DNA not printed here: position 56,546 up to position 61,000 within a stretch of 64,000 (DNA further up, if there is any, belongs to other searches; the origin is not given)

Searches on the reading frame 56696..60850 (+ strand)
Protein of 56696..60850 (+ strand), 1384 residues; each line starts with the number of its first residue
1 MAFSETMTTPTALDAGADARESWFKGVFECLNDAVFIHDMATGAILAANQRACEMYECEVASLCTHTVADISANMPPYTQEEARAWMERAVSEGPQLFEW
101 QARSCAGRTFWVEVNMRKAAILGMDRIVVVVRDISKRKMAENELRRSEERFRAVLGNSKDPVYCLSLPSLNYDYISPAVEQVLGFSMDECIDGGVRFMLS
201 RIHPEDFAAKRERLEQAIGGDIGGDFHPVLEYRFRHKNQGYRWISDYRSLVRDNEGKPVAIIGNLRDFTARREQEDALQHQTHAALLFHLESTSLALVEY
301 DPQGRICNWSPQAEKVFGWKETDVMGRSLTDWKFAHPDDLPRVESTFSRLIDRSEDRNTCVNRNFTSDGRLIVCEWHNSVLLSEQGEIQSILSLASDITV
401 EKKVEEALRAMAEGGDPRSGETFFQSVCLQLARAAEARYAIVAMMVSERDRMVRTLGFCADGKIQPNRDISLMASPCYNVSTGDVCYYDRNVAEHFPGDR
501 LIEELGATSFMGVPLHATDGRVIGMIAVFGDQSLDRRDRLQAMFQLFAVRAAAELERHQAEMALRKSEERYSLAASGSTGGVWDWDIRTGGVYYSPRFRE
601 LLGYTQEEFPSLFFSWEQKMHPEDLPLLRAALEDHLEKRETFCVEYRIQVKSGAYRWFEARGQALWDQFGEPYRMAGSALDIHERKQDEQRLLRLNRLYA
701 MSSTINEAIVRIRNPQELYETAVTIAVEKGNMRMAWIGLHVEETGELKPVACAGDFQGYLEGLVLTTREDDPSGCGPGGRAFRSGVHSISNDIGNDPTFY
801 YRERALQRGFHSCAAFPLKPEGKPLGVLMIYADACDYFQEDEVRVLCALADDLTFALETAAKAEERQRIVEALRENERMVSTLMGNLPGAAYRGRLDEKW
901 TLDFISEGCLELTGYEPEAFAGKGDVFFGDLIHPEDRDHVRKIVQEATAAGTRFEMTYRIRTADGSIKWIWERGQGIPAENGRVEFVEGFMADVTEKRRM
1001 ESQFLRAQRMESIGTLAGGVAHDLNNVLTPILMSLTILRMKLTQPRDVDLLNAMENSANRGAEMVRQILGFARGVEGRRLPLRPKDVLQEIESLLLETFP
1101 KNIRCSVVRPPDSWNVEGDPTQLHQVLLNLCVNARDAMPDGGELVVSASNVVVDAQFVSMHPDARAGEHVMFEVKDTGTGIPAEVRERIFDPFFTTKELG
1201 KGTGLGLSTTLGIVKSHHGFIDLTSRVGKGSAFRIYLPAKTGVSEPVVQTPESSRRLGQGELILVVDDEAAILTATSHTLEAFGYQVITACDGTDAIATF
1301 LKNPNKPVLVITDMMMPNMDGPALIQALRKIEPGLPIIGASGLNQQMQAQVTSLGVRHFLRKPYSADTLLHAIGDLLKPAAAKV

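Call 71: search_protein_families(library=pfam, proteins=[window:56696-60850:+], max_evalue=0.001)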
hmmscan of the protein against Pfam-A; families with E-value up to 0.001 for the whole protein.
window:56696-60850:+ (1384 aa): 13 families
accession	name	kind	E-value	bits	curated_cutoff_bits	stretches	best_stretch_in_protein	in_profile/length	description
PF08447.18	PAS_3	-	2.6e-78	258.8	25.6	4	592-678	2-88/89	PAS fold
PF13426.13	PAS_9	-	9e-33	113.1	27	4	32-135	1-102/103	PAS domain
PF08448.16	PAS_4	-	1.3e-31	109.5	23.1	2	290-402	1-109/110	PAS fold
PF00989.32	PAS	-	1.9e-26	92.7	22.6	1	298-398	15-113/113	PAS fold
PF13185.12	GAF_2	-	2.6e-24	86.4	28.6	2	713-858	2-136/136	GAF domain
PF02518.31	HATPase_c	-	2.8e-24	86.1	26.4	1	1118-1240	1-110/111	Histidine kinase-, DNA gyrase B-, and HSP90-like ATPase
PF00072.30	Response_reg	-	6.6e-20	71.8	30.2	1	1263-1373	1-110/111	Response regulator receiver domain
PF01590.32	GAF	-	6.6e-18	66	22.4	2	715-857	2-133/133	GAF domain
PF13188.13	PAS_8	-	3e-16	59.1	21.8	1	24-64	3-43/65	PAS domain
PF14598.12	PAS_11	-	9.9e-09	35.6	25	0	300-361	8-67/109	PAS domain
PF13492.12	GAF_3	-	2.9e-08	34.6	27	0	422-557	4-129/129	GAF domain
PF00512.31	HisKA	-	7.4e-08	32.8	26.9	1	1014-1074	3-63/66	His Kinase A (phospho-acceptor) domain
PF10090.15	HPTransfase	-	5.8e-05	23.3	22.9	1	1089-1150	2-59/123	Histidine phosphotransferase C-terminal domain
